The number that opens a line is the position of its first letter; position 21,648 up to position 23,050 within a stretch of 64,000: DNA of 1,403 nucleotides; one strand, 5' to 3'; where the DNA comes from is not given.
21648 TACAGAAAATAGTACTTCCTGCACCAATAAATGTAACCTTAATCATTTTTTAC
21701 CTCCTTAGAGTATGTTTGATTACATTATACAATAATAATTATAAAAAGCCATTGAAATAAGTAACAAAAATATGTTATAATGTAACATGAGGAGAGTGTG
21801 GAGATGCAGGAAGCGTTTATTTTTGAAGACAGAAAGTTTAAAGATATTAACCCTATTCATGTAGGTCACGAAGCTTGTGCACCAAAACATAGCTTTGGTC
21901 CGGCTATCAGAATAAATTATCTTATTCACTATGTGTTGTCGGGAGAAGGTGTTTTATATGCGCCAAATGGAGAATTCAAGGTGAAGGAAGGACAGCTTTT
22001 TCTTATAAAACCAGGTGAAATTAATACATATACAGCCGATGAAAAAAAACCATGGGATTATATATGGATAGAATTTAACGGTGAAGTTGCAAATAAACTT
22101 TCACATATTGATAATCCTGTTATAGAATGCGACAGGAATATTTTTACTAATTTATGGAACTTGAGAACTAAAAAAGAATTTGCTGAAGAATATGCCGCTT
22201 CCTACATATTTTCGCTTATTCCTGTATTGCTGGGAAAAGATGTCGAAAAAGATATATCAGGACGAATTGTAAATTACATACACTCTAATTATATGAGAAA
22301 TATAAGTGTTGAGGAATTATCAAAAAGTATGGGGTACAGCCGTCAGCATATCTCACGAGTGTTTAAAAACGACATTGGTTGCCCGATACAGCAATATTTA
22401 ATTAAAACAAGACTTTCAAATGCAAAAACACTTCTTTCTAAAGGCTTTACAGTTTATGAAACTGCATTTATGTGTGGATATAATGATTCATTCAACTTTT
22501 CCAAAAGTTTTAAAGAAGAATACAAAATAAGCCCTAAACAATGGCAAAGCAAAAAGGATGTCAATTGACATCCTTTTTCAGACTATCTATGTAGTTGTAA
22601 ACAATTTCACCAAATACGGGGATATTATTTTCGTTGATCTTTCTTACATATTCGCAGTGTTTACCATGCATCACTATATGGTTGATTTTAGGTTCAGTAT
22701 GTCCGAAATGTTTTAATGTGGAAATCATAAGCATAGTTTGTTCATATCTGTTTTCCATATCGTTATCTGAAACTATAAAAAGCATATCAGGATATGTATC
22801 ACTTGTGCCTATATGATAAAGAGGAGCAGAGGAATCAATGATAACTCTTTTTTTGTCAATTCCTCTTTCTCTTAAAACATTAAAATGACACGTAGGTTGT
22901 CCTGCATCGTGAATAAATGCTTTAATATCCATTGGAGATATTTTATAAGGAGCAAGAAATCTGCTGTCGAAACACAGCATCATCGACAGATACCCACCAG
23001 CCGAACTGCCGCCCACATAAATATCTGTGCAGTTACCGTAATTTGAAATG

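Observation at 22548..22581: Convergent genes overlap inside a perfect 18-bp palindrome that doubles as a bidirectional terminator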

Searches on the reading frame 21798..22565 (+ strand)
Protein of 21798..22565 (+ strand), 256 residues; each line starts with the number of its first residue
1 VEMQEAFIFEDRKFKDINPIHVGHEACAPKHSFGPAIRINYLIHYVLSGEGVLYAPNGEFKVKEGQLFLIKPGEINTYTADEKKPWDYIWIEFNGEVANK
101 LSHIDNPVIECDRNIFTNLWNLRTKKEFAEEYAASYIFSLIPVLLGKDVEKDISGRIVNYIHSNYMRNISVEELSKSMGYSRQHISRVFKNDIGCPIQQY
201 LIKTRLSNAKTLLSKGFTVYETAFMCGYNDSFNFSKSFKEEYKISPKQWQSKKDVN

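Call 8: search_protein_families(library=pfam, proteins=[window:21798-22565:+])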
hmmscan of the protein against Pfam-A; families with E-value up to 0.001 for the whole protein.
window:21798-22565:+ (256 aa): 5 families
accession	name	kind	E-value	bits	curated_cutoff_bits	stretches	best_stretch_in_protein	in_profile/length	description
PF02311.25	AraC_binding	-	2.2e-20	73.2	21.1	1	19-99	2-82/135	AraC-like ligand binding domain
PF12833.13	HTH_18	-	4.9e-18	65.6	33.6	1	174-251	1-79/80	Helix-turn-helix domain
PF00165.29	HTH_AraC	-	1.5e-15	57.3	26.6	2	214-250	6-41/42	Bacterial regulatory helix-turn-helix proteins, AraC family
PF07883.17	Cupin_2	-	0.0001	22.4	27.2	1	43-91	21-69/70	Cupin domain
PF22200.2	ExsA_N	-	0.00038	21.3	27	1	43-101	3-61/136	ExsA N-terminal regulatory domain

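Call 9: search_protein_families(library=ncbifam, proteins=[window:21798-22565:+])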
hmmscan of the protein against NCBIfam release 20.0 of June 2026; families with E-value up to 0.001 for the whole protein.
window:21798-22565:+ (256 aa): 28 families (the best 25 are shown)
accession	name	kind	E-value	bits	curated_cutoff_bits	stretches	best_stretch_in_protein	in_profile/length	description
TIGR04094.1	adjacent_YSIRK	equivalog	1.5e-21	76.9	200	1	156-250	289-383/383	YSIRK-targeted surface antigen transcriptional regulator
NF007860.0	PRK10572.1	equivalog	6.7e-20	71.1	208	2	156-253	187-285/292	arabinose operon transcriptional regulator AraC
NF047455.1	TF_Staph_AryK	equivalog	2.3e-17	62.5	850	1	155-253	160-259/759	transcriptional regulator AryK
NF010028.0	PRK13503.1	equivalog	4.6e-15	55.7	288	1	155-254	174-274/278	HTH-type transcriptional activator RhaS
NF049932.1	TranspRegBtr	equivalog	6.3e-13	48.1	900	1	156-253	168-266/531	bacillibactin transport transcriptional regulator Btr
NF052371.1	TransRegGbdRPseu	equivalog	1.5e-12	47.2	480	1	156-250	229-324/365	choline metabolism transcriptional regulator GbdR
NF006902.0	PRK09393.1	equivalog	2.2e-11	43.6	425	1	148-252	216-321/327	transcriptional regulator FtrA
NF047788.1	TransRegPocR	equivalog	2.7e-11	43.3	500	1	156-253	193-291/296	transcriptional regulator PocR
NF012144.2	ramA_TF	equivalog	5.6e-11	42.9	180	1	153-253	6-107/108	RamA family antibiotic efflux transcriptional regulator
NF010025.2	PRK13500.1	equivalog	3.4e-10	39.9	525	1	157-253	181-278/282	HTH-type transcriptional activator RhaR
NF007584.0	PRK10219.1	equivalog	3e-09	37.2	174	1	151-250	4-104/107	superoxide response transcriptional regulator SoxS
NF007243.0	PRK09685.1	equivalog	9.9e-09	35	199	1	156-252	202-301/303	transcriptional regulator FeaR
NF010027.0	PRK13502.1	equivalog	1.9e-08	34.1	384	1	168-251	192-276/282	HTH-type transcriptional activator RhaR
NF008564.0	PRK11511.1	equivalog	2.6e-08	34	202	1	156-250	13-108/127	MDR efflux pump AcrAB transcriptional activator MarA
NF010026.0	PRK13501.1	equivalog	2.9e-08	33.2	363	1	167-251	191-276/290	HTH-type transcriptional activator RhaR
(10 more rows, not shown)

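Call 11: find_encoding_contigs(protein=window:21798-22565:+, flank=4000, max_places=8)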
Protein window:21798-22565:+ (256 aa): no gene with exactly this product is on record in the collection.

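Call 13: find_homologous_proteins(query=window:21804-22565:+, max_evalue=1e-20)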
Query window:21804-22565:+ (254 aa): 44 proteins with E <= 1e-20 among 221 candidates.
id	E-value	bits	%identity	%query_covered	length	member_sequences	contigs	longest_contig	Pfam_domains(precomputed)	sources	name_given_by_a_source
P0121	3.7e-171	585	100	100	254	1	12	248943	PF12833.14,PF02311.26,PF00165.30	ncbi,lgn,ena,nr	ncbi:MAG: AraC family transcriptional regulator [Clostridia bacterium]|nr:AraC family transcriptiona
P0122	2.0e-119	416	69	99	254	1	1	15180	PF12833.14,PF02311.26,PF00165.30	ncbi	-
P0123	6.9e-117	407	68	100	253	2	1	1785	PF12833.14,PF02311.26,PF00165.30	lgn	-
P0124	1.9e-98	347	57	98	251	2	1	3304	PF12833.14,PF02311.26,PF00165.30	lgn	-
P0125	4.8e-98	346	58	98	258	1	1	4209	PF12833.14,PF02311.26,PF00165.30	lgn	-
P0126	2.0e-92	327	55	99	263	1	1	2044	PF12833.14,PF02311.26,PF00165.30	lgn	-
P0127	5.3e-89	316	55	99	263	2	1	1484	PF12833.14,PF02311.26,PF00165.30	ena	-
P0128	9.2e-88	312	55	94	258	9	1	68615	PF12833.14,PF02311.26,PF00165.30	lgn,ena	-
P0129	3.7e-85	304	60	85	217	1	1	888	PF12833.14,PF02311.26,PF00165.30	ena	-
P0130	6.4e-82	293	51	98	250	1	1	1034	PF12833.14,PF02311.26,PF00165.30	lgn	-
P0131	4.5e-78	280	59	80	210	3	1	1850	PF12833.14,PF02311.26,PF00165.30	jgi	-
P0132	8.5e-75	270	49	94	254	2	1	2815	PF12833.14,PF02311.26,PF00165.30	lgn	-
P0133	6.1e-73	264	50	98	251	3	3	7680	PF12833.14,PF02311.26,PF00165.30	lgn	-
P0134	5.6e-62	228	43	96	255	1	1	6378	PF12833.14,PF02311.26,PF00165.30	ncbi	-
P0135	4.5e-60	221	42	95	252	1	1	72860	PF12833.14,PF02311.26,PF00165.30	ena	-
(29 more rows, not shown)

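Call 15: find_encoding_contigs(protein=P0122, flank=4000, max_places=4)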
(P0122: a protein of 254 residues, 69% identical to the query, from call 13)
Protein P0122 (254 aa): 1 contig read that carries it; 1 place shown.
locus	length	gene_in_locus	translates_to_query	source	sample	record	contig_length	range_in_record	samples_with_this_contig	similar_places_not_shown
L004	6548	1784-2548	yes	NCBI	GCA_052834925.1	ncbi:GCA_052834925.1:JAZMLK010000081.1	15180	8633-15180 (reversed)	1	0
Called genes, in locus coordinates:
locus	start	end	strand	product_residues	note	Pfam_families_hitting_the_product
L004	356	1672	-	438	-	PF02056:Glyco_hydro_4, PF11975:Glyco_hydro_4C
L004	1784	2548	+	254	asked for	PF02311:AraC_binding, PF12833:HTH_18, PF00165:HTH_AraC (weak)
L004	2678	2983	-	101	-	-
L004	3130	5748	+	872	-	PF01624:MutS_I, PF05188:MutS_II, PF05192:MutS_III, PF05190:MutS_IV, PF00488:MutS_V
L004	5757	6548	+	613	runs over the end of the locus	PF02518:HATPase_c, PF13589:HATPase_c_3, PF01119:DNA_mis_repair, PF08676:MutL_C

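Call 16: find_encoding_contigs(protein=P0123, flank=4000, max_places=4)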
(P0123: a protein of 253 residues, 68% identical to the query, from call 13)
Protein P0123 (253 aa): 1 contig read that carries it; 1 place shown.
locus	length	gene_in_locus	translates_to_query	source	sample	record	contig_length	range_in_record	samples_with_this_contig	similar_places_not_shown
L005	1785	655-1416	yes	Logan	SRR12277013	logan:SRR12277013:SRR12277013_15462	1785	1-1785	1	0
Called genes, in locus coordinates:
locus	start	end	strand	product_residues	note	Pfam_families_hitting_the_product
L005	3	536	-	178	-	?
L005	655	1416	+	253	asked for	PF02311:AraC_binding, PF12833:HTH_18, PF00165:HTH_AraC (weak)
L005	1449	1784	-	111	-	?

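Call 24: find_related_loci(query=A1, collection=genome_contigs, flank=3000)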
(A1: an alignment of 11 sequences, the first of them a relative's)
Query A1 (254 aa) in genome_contigs; peptide patterns used: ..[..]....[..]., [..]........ (x = any residue, [..] = any of these).
27 stretches matched a pattern; 7 encode a relative of the query (tblastn E <= 1e-3); 7 distinct loci.
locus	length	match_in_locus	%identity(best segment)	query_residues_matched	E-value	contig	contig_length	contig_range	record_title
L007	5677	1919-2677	68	1-253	8e-123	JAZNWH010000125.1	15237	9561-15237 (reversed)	MAG: Clostridia bacterium isolate T1900044784_TS20190250.MAGScoT_cleanbin_000041 SGB_2602_k141_2542579, whole genome sho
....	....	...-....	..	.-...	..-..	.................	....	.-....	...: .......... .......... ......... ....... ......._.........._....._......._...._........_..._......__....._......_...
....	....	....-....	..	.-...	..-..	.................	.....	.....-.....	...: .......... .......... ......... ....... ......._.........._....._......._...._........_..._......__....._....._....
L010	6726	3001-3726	41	11-250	2e-60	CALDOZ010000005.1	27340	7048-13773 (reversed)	MAG TPA_asm: uncultured Clostridia bacterium isolate SRR6425755_bin.70_CONCOCT_v1.1_MAG genome assembly, contig: ERZ1767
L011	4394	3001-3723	39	5-244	1e-54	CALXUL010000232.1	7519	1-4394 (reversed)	MAG: uncultured Clostridia bacterium isolate E08__bin289 genome assembly, contig: E08__k127_1449124, whole genome shotgu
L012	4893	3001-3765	35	9-254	6e-50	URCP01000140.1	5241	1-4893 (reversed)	uncultured Clostridiales bacterium isolate UMGS874 genome assembly, contig: NODE_7608_length_5241_cov_3.874903, whole ge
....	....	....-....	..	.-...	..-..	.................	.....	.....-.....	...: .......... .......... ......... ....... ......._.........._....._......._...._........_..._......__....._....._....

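Call 25: find_related_loci(query=A1, collection=metagenome_contigs, flank=3000)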
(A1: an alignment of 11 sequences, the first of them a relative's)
Query A1 (254 aa) in metagenome_contigs; peptide patterns used: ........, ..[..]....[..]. (x = any residue, [..] = any of these).
130 stretches matched a pattern; 3 encode a relative of the query (tblastn E <= 1e-3); 3 distinct loci.
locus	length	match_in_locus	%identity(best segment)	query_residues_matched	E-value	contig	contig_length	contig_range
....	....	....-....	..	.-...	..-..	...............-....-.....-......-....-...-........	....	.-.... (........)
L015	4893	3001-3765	35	9-254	2e-50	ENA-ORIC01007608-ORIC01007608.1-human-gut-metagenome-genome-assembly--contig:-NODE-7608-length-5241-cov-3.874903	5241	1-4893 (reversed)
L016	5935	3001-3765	38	1-248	4e-50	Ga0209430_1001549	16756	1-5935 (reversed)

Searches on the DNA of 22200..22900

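Call 62: search_rna_families(source=window, start=22200, end=22900, threshold=evalue, max_evalue=1)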
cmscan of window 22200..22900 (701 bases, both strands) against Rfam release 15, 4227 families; matches with E-value up to 1: 0.
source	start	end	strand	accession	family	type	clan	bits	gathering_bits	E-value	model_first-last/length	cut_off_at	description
